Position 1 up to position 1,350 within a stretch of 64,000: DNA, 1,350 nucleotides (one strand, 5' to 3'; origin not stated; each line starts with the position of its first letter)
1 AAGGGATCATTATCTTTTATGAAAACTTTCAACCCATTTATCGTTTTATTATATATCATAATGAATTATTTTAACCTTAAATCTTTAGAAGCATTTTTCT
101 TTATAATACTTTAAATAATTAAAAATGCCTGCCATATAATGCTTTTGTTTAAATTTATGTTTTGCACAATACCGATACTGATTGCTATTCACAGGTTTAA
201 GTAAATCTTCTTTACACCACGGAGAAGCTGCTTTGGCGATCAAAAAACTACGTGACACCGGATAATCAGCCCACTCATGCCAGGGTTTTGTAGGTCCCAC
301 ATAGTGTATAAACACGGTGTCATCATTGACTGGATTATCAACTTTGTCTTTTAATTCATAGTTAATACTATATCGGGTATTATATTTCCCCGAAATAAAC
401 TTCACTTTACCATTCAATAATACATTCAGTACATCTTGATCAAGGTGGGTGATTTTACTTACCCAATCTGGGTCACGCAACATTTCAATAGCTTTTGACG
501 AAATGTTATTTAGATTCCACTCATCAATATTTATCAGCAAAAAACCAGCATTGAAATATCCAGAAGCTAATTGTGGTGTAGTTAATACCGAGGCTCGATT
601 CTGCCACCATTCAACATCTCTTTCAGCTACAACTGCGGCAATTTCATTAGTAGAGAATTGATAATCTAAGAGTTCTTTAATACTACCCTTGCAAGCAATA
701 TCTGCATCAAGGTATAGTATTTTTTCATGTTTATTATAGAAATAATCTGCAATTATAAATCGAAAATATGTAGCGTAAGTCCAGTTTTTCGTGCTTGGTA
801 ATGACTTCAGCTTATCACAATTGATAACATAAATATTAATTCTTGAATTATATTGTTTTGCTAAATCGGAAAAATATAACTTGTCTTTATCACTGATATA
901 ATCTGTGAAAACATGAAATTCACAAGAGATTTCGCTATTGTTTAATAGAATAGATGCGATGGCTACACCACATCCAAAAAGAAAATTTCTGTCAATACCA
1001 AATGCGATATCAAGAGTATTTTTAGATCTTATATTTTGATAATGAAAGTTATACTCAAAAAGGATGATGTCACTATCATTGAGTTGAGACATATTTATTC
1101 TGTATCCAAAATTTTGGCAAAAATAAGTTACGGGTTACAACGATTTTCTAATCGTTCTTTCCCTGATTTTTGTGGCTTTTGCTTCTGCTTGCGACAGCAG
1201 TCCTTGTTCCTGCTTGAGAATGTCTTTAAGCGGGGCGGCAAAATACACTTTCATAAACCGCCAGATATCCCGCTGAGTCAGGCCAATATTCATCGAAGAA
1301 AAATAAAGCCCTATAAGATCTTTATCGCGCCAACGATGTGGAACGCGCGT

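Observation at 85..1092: GT8 gene directly after waaP indicates a non-K-12 LPS core type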

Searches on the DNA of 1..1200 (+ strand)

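Call 5: search_dna_similar(query=window:1-1200:+, collection=ecoli_genomes, mode=near, max_rows=30, rows=spread)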
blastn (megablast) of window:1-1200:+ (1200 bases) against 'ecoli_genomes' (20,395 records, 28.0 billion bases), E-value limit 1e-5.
Records with a match: 3889; places in all: 3891; records where one place covers at least 80% of the query: 1363.
Genomes with a match: 3889 of 5426; with a place that covers at least 80% of the query: 1363. Places per genome that has any: lowest 1, median 1, highest 3. On chromosomes: 3890 places; on plasmids: 1.
Best place of each record, by identity: >=99% 496; 95-99% 3392; 90-95% 1.
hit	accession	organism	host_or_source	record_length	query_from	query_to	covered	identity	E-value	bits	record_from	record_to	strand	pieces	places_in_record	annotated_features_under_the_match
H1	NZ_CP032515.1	Escherichia coli strain 118UI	Homo sapiens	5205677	1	1200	100%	100.0%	0e+0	2217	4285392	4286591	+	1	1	waaO: lipopolysaccharide 3-alpha-galactosyltransferase | rfaP: lipopolysaccharide core heptose(I) kinase RfaP | rfaY: lipopolysaccharide core heptose(II) kinase RfaY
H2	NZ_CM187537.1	Escherichia coli strain capsule spontaneous mutant 16b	lab isolate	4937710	1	1200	100%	100.0%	0e+0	2217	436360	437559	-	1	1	waaO: lipopolysaccharide 3-alpha-galactosyltransferase | rfaP: lipopolysaccharide core heptose(I) kinase RfaP | rfaY: lipopolysaccharide core heptose(II) kinase RfaY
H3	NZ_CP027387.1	Escherichia coli strain 2014C-3057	Homo sapiens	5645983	1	1200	100%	98.6%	0e+0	2122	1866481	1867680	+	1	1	waaO: lipopolysaccharide 3-alpha-galactosyltransferase | rfaP: lipopolysaccharide core heptose(I) kinase RfaP | rfaY: lipopolysaccharide core heptose(II) kinase RfaY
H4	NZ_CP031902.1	Escherichia coli O104:H4 strain FWSEC0009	Homo sapiens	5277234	1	1200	100%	98.6%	0e+0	2122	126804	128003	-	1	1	waaO: lipopolysaccharide 3-alpha-galactosyltransferase | rfaP: lipopolysaccharide core heptose(I) kinase RfaP | rfaY: lipopolysaccharide core heptose(II) kinase RfaY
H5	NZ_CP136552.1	Escherichia coli O104:H4 strain rpoS_ATGtoATA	Homo sapiens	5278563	1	1200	100%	98.6%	0e+0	2122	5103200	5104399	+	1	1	waaO: lipopolysaccharide 3-alpha-galactosyltransferase | rfaP: lipopolysaccharide core heptose(I) kinase RfaP | rfaY: lipopolysaccharide core heptose(II) kinase RfaY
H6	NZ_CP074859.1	Escherichia coli strain 2013C_3964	Homo sapiens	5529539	1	1200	100%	98.6%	0e+0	2122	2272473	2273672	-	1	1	waaO: lipopolysaccharide 3-alpha-galactosyltransferase | rfaP: lipopolysaccharide core heptose(I) kinase RfaP | rfaY: lipopolysaccharide core heptose(II) kinase RfaY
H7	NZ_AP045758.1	Escherichia coli strain 23CRST001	Homo sapiens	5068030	1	1200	100%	98.6%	0e+0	2122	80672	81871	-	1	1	waaO: lipopolysaccharide 3-alpha-galactosyltransferase | rfaP: lipopolysaccharide core heptose(I) kinase RfaP | rfaY: lipopolysaccharide core heptose(II) kinase RfaY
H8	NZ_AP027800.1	Escherichia coli strain 2017.10.01CC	Homo sapiens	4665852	1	1200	100%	98.5%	0e+0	2117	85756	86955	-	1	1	waaO: lipopolysaccharide 3-alpha-galactosyltransferase | rfaP: lipopolysaccharide core heptose(I) kinase RfaP | rfaY: lipopolysaccharide core heptose(II) kinase RfaY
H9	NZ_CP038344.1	Escherichia coli O157:H7 strain Gim1-1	cattle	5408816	1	1200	100%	98.4%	0e+0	2111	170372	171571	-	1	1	waaO: lipopolysaccharide 3-alpha-galactosyltransferase | rfaP: lipopolysaccharide core heptose(I) kinase RfaP | rfaY: lipopolysaccharide core heptose(II) kinase RfaY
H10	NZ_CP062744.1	Escherichia coli O157:H7 strain Z1615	Bovine Faeces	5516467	1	1200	100%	98.4%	0e+0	2111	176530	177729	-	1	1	waaO: lipopolysaccharide 3-alpha-galactosyltransferase | rfaP: lipopolysaccharide core heptose(I) kinase RfaP | rfaY: lipopolysaccharide core heptose(II) kinase RfaY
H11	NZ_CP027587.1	Escherichia coli strain 2013C-4974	Homo sapiens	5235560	1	1200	100%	98.3%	0e+0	2100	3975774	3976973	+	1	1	waaO: lipopolysaccharide 3-alpha-galactosyltransferase | rfaP: lipopolysaccharide core heptose(I) kinase RfaP | rfaY: lipopolysaccharide core heptose(II) kinase RfaY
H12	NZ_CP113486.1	Escherichia coli strain GTEN_23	Homo sapiens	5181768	1135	1200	6%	100.0%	3e-24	122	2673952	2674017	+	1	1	rfaP: lipopolysaccharide core heptose(I) kinase RfaP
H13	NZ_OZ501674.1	Escherichia coli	Homo sapiens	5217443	1135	1200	6%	100.0%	3e-24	122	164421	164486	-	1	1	rfaP: lipopolysaccharide core heptose(I) kinase RfaP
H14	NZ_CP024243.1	Escherichia coli O128:H27 strain 90-9281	missing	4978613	1135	1200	6%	98.5%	1e-22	117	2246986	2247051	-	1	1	rfaP: lipopolysaccharide core heptose(I) kinase RfaP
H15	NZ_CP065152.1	Escherichia coli O150:H6 strain FEX669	ground chicken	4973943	1135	1200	6%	98.5%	1e-22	117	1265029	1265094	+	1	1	rfaP: lipopolysaccharide core heptose(I) kinase RfaP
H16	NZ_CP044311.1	Escherichia coli strain RM13752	missing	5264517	1135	1200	6%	98.5%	1e-22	117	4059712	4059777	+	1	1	rfaP: lipopolysaccharide core heptose(I) kinase RfaP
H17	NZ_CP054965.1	Escherichia coli strain STIN_95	Shatin WWTPs_95 WWTPs influent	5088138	1135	1200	6%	98.5%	1e-22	117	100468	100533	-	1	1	rfaP: lipopolysaccharide core heptose(I) kinase RfaP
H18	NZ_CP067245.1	Escherichia coli strain OW1E2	surface water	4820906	1135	1200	6%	98.5%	1e-22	117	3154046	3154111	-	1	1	rfaP: lipopolysaccharide core heptose(I) kinase RfaP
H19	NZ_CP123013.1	Escherichia coli strain 18-4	Homo sapiens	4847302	1135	1200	6%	98.5%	1e-22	117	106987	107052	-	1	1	rfaP: lipopolysaccharide core heptose(I) kinase RfaP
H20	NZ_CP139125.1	Escherichia coli strain YZ22PE244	Pig farm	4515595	1135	1200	6%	98.5%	1e-22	117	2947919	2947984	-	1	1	rfaP: lipopolysaccharide core heptose(I) kinase RfaP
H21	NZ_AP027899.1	Escherichia coli strain 2018-10-2CC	Homo sapiens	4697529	1135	1200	6%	98.5%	1e-22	117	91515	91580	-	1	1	rfaP: lipopolysaccharide core heptose(I) kinase RfaP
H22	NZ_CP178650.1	Escherichia coli strain VTB96816v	Chicken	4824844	1135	1200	6%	98.5%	1e-22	117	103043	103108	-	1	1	rfaP: lipopolysaccharide core heptose(I) kinase RfaP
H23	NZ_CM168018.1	Escherichia coli strain PEC165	Sus scrofa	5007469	1135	1200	6%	98.5%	1e-22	117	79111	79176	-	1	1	rfaP: lipopolysaccharide core heptose(I) kinase RfaP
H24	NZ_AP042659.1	Escherichia coli strain OkiPb01709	bovine feces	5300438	1135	1200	6%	98.5%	1e-22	117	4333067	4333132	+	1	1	rfaP: lipopolysaccharide core heptose(I) kinase RfaP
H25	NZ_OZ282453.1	Escherichia coli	restricted access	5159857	1135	1200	6%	98.5%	1e-22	117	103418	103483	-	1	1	rfaP: lipopolysaccharide core heptose(I) kinase RfaP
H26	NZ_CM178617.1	Escherichia coli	canine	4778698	1135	1200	6%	98.5%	1e-22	117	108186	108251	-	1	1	rfaP: lipopolysaccharide core heptose(I) kinase RfaP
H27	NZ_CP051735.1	Escherichia coli strain SCU-108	Homo sapiens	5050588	1135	1200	6%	97.0%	7e-21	111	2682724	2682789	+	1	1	rfaP: lipopolysaccharide core heptose(I) kinase RfaP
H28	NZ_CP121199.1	Escherichia coli strain E50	bovine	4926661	1135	1200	6%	97.0%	7e-21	111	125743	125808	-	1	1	rfaP: lipopolysaccharide core heptose(I) kinase RfaP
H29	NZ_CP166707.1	Escherichia coli strain CEA212U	Human biopsy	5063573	1135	1200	6%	97.0%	7e-21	111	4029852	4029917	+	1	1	rfaP: lipopolysaccharide core heptose(I) kinase RfaP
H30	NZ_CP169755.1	Escherichia coli strain AH50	poultry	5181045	1135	1199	5%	96.9%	2e-20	110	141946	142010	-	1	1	rfaP: lipopolysaccharide core heptose(I) kinase RfaP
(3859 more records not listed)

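Call 6: get_annotated_region(hit=H1, flank=12000)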
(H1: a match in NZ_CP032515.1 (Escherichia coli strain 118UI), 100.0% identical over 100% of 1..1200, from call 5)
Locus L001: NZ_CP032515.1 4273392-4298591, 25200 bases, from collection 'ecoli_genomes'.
description: Escherichia coli strain 118UI chromosome, complete genome
organism: Escherichia coli strain 118UI (NCBI taxid 562)
replicon: chromosome; assembly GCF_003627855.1
host: Homo sapiens; source: urine; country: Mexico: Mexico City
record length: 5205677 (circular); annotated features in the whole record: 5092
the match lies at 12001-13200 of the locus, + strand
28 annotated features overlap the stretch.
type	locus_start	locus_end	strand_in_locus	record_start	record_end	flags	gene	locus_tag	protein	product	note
CDS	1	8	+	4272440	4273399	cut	yibQ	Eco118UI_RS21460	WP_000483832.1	divergent polysaccharide deacetylase family protein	-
CDS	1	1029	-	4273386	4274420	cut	waaH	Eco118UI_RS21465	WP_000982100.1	UDP-glucuronate:LPS(HepIII) glycosyltransferase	-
CDS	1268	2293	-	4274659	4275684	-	tdh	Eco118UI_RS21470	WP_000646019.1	L-threonine 3-dehydrogenase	-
CDS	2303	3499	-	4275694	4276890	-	kbl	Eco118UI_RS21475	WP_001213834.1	glycine C-acetyltransferase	-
CDS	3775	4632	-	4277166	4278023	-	yibB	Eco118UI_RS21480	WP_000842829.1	protein YibB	-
CDS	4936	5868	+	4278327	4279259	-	rfaD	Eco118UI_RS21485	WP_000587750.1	ADP-glyceromanno-heptose 6-epimerase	-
CDS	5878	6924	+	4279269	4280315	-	rfaF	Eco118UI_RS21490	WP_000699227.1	ADP-heptose--LPS heptosyltransferase RfaF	-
CDS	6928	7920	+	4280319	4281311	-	rfaC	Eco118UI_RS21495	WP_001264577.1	lipopolysaccharide heptosyltransferase RfaC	-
CDS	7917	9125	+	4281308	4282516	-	rfaL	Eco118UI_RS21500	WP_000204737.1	O-antigen ligase RfaL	-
CDS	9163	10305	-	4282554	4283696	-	-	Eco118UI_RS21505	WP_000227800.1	lipopolysaccharide N-acetylglucosaminyltransferase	-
CDS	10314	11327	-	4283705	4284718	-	-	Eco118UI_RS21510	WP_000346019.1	UDP-glucose--(galactosyl) LPS alpha1,2-glucosyltransferase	-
CDS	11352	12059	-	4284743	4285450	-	rfaY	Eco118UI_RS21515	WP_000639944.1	lipopolysaccharide core heptose(II) kinase RfaY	-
CDS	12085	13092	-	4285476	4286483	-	waaO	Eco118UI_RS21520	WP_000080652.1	lipopolysaccharide 3-alpha-galactosyltransferase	-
CDS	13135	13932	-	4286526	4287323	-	rfaP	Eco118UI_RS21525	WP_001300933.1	lipopolysaccharide core heptose(I) kinase RfaP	-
CDS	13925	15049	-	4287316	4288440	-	waaG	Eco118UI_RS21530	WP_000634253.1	glycosyltransferase family 4 protein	-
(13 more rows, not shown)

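Call 7: get_annotated_region(hit=H9, flank=10000)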
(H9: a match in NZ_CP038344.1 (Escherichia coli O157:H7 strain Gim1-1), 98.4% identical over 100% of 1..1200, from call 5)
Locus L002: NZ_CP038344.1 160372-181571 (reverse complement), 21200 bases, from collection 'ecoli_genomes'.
description: Escherichia coli O157:H7 strain Gim1-1 chromosome, complete genome
organism: Escherichia coli O157:H7 strain Gim1-1 (NCBI taxid 83334)
replicon: chromosome; assembly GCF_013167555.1
host: cattle; source: cattle feces; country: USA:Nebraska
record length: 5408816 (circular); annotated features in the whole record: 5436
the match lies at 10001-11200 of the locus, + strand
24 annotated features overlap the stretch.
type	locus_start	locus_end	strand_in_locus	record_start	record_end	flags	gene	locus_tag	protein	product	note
CDS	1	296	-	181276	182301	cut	tdh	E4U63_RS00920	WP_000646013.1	L-threonine 3-dehydrogenase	-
CDS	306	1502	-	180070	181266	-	kbl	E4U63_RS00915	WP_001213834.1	glycine C-acetyltransferase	-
CDS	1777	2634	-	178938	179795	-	yibB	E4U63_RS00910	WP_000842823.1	protein YibB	-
CDS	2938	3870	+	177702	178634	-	rfaD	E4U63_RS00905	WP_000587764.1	ADP-glyceromanno-heptose 6-epimerase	-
CDS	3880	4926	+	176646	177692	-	rfaF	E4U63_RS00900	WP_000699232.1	ADP-heptose--LPS heptosyltransferase RfaF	-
CDS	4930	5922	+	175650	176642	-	rfaC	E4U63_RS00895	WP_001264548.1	lipopolysaccharide heptosyltransferase RfaC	-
CDS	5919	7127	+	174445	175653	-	rfaL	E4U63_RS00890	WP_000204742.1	O-antigen ligase RfaL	-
CDS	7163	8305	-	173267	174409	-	-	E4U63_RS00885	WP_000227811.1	lipopolysaccharide N-acetylglucosaminyltransferase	-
CDS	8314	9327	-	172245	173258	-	-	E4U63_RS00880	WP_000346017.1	UDP-glucose--(galactosyl) LPS alpha1,2-glucosyltransferase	-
CDS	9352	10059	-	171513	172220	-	rfaY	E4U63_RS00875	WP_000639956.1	lipopolysaccharide core heptose(II) kinase RfaY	-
CDS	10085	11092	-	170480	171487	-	waaO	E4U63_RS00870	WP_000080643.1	lipopolysaccharide 3-alpha-galactosyltransferase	-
CDS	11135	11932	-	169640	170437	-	rfaP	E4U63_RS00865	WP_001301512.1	lipopolysaccharide core heptose(I) kinase RfaP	-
CDS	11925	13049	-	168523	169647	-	waaG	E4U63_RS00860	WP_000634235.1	glycosyltransferase family 4 protein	-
CDS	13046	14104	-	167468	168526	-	rfaQ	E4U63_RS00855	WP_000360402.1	lipopolysaccharide core heptosyltransferase RfaQ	-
CDS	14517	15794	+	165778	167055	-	waaA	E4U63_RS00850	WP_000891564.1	lipid IV(A) 3-deoxy-D-manno-octulosonic acid transferase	-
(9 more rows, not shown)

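Call 9: search_dna_similar(query=window:85-1092:+, collection=ecoli_genomes, mode=distant, max_rows=40, rows=spread)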
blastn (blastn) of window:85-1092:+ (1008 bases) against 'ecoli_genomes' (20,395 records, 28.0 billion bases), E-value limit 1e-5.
Records with a match: 5423; places in all: 5426; records where one place covers at least 80% of the query: 3174.
Genomes with a match: 5422 of 5426; with a place that covers at least 80% of the query: 3174. Places per genome that has any: lowest 1, median 1, highest 3. On chromosomes: 5425 places; on plasmids: 1.
Best place of each record, by identity: >=99% 209; 95-99% 1153; 90-95% 1; 60-80% 4060.
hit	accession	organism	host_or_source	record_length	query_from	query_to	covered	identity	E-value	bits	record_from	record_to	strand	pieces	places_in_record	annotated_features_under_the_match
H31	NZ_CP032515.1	Escherichia coli strain 118UI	Homo sapiens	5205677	1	1008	100%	100.0%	0e+0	1819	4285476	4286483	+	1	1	waaO: lipopolysaccharide 3-alpha-galactosyltransferase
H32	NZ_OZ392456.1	Escherichia coli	not applicable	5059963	1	1008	100%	100.0%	0e+0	1819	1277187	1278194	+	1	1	waaO: lipopolysaccharide 3-alpha-galactosyltransferase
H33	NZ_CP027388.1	Escherichia coli strain 2011C-4251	Homo sapiens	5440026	1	1008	100%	98.4%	0e+0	1746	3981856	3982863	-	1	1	waaO: lipopolysaccharide 3-alpha-galactosyltransferase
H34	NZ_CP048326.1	Escherichia coli strain 61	environment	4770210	1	1008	100%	98.4%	0e+0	1746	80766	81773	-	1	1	waaO: lipopolysaccharide 3-alpha-galactosyltransferase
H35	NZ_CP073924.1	Escherichia coli strain MB165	Poultry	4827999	1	1008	100%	98.4%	0e+0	1746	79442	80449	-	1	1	waaO: lipopolysaccharide 3-alpha-galactosyltransferase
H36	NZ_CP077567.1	Escherichia coli O111:H11 strain 88.0502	bovine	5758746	1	1008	100%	98.4%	0e+0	1746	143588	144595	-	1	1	waaO: lipopolysaccharide 3-alpha-galactosyltransferase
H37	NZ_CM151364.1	Escherichia coli strain 31B19CPO012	Homo sapiens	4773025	1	1008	100%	98.4%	0e+0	1746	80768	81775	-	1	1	waaO: lipopolysaccharide 3-alpha-galactosyltransferase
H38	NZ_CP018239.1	Escherichia coli strain 272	missing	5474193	1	1008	100%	98.3%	0e+0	1742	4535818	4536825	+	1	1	waaO: lipopolysaccharide 3-alpha-galactosyltransferase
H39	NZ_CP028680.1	Escherichia coli strain 113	cattle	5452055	1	1008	100%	98.3%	0e+0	1742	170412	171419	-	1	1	waaO: lipopolysaccharide 3-alpha-galactosyltransferase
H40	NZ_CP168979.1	Escherichia coli strain UTME-1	beef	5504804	1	1008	100%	98.3%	0e+0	1742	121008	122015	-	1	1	waaO: lipopolysaccharide 3-alpha-galactosyltransferase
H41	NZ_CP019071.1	Escherichia coli strain CRE1493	Homo sapiens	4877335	50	931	88%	66.1%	1e-51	214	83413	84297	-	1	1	waaO: lipopolysaccharide 3-alpha-galactosyltransferase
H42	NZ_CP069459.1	Escherichia coli strain FDAARGOS_1249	Homo sapiens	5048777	50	931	88%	66.1%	1e-51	214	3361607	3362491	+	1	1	waaO: lipopolysaccharide 3-alpha-galactosyltransferase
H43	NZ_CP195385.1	Escherichia coli strain 23AR0922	Homo sapiens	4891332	50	931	88%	66.1%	1e-51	214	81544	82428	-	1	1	waaO: lipopolysaccharide 3-alpha-galactosyltransferase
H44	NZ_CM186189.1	Escherichia coli strain EC24.26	bovine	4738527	50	931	88%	66.1%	1e-51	214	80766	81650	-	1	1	waaO: lipopolysaccharide 3-alpha-galactosyltransferase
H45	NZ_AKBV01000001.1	Escherichia coli str. K-12 substr. MG1655 strain K-12 ...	-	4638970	55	931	87%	64.0%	2e-23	121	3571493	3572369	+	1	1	waaO: lipopolysaccharide 3-alpha-galactosyltransferase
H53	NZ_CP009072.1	Escherichia coli ATCC 25922 strain ATCC 25922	human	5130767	59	916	85%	64.3%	2e-22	117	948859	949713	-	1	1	waaO: lipopolysaccharide 3-alpha-galactosyltransferase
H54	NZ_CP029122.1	Escherichia coli strain AR434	missing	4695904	59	916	69%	67.4%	2e-23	212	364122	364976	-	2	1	waaO: lipopolysaccharide 3-alpha-galactosyltransferase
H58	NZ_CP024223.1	Escherichia coli O169:H41 strain 2014EL-1345-2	missing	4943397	59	916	69%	67.3%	7e-22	207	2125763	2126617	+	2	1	waaO: lipopolysaccharide 3-alpha-galactosyltransferase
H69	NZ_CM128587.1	Escherichia coli strain 300081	Homo sapiens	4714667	59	916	69%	66.7%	2e-16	190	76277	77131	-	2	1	waaO: lipopolysaccharide 3-alpha-galactosyltransferase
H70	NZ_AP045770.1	Escherichia coli strain 23CRST011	Homo sapiens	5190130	176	357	18%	72.5%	1e-18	104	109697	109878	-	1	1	waaO: lipopolysaccharide 3-alpha-galactosyltransferase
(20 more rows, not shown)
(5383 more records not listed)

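Call 10: get_annotated_region(hit=H41, flank=8000)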
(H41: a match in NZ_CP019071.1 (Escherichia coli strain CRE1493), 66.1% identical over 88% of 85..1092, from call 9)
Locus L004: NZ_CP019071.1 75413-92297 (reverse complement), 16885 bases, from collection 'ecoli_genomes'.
description: Escherichia coli strain CRE1493 chromosome, complete genome
organism: Escherichia coli strain CRE1493 (NCBI taxid 562)
replicon: chromosome; assembly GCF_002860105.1
host: Homo sapiens; source: Rectal Swab; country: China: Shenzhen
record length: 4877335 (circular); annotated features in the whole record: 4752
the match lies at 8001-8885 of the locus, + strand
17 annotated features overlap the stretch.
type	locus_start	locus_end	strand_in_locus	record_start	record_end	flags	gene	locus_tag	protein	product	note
CDS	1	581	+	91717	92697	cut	rfaD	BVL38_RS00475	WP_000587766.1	ADP-glyceromanno-heptose 6-epimerase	-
CDS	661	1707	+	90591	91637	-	rfaF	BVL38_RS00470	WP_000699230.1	ADP-heptose--LPS heptosyltransferase RfaF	-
CDS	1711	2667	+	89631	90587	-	rfaC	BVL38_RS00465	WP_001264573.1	lipopolysaccharide heptosyltransferase RfaC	-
CDS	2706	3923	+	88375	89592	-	rfaL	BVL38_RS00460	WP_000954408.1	O-antigen ligase RfaL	-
CDS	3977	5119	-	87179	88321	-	-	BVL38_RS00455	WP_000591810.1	lipopolysaccharide N-acetylglucosaminyltransferase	-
CDS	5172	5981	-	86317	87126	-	waaZ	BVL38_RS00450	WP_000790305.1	3-deoxy-D-manno-oct-2-ulosonate III transferase WaaZ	-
CDS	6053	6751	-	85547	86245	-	rfaY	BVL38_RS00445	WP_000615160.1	lipopolysaccharide core heptose(II) kinase RfaY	-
CDS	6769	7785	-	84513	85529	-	rfaJ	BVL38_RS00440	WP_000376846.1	lipopolysaccharide 1,2-glucosyltransferase RfaJ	-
CDS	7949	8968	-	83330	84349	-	waaO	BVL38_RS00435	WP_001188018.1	lipopolysaccharide 3-alpha-galactosyltransferase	-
CDS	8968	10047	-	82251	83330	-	waaB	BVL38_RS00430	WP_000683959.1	lipopolysaccharide 1,6-galactosyltransferase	-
CDS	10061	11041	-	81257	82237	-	-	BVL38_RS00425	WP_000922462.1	glycosyltransferase family 8 protein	-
CDS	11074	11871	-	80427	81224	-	rfaP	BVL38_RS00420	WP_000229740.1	lipopolysaccharide core heptose(I) kinase RfaP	-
CDS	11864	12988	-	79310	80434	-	rfaG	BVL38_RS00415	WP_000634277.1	lipopolysaccharide glucosyltransferase I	-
CDS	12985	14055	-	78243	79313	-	rfaQ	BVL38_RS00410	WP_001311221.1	lipopolysaccharide core heptosyltransferase RfaQ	-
CDS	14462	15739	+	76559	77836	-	waaA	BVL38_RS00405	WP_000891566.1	lipid IV(A) 3-deoxy-D-manno-octulosonic acid transferase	-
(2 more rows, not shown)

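Call 11: get_annotated_region(hit=H53, flank=8000)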
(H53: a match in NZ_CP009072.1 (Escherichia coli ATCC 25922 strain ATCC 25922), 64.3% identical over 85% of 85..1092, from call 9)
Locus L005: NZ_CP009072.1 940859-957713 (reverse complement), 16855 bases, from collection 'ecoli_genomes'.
description: Escherichia coli ATCC 25922 chromosome, complete genome
organism: Escherichia coli ATCC 25922 strain ATCC 25922 (NCBI taxid 1322345)
replicon: chromosome; assembly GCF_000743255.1
host: -; source: human; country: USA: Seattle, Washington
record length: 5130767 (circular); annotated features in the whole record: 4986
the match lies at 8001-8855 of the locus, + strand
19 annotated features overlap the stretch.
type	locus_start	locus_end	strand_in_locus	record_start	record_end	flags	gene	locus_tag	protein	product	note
CDS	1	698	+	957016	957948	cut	rfaD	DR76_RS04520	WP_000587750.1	ADP-glyceromanno-heptose 6-epimerase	-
CDS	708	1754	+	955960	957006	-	rfaF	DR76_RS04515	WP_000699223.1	ADP-heptose--LPS heptosyltransferase RfaF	-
CDS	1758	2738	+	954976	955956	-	rfaC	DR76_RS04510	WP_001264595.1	lipopolysaccharide heptosyltransferase RfaC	-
CDS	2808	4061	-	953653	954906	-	-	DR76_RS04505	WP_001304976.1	O-antigen ligase family protein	-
CDS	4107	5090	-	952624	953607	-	-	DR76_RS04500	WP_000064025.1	glycosyltransferase family 2 protein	-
CDS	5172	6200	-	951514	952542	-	-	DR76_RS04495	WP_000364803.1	UDP-galactose--(galactosyl) LPS alpha1,2-galactosyltransferase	-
CDS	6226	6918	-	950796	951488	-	rfaY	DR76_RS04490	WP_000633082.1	lipopolysaccharide core heptose(II) kinase RfaY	-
CDS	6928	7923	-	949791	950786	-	-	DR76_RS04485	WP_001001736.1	glycosyltransferase family 8 protein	-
CDS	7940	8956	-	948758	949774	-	waaO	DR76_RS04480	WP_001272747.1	lipopolysaccharide 3-alpha-galactosyltransferase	-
CDS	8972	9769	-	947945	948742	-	rfaP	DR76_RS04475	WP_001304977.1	lipopolysaccharide core heptose(I) kinase RfaP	-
CDS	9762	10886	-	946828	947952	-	waaG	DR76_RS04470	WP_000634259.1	glycosyltransferase family 4 protein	-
CDS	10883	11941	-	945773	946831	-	rfaQ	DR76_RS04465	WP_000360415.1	lipopolysaccharide core heptosyltransferase RfaQ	-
CDS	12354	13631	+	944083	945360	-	waaA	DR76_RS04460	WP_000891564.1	lipid IV(A) 3-deoxy-D-manno-octulosonic acid transferase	-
CDS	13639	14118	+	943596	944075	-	coaD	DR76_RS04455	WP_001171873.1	pantetheine-phosphate adenylyltransferase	-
CDS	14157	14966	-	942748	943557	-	mutM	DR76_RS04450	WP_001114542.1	bifunctional DNA-formamidopyrimidine glycosylase/DNA-(apurinic or apyrimidinic site) lyase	-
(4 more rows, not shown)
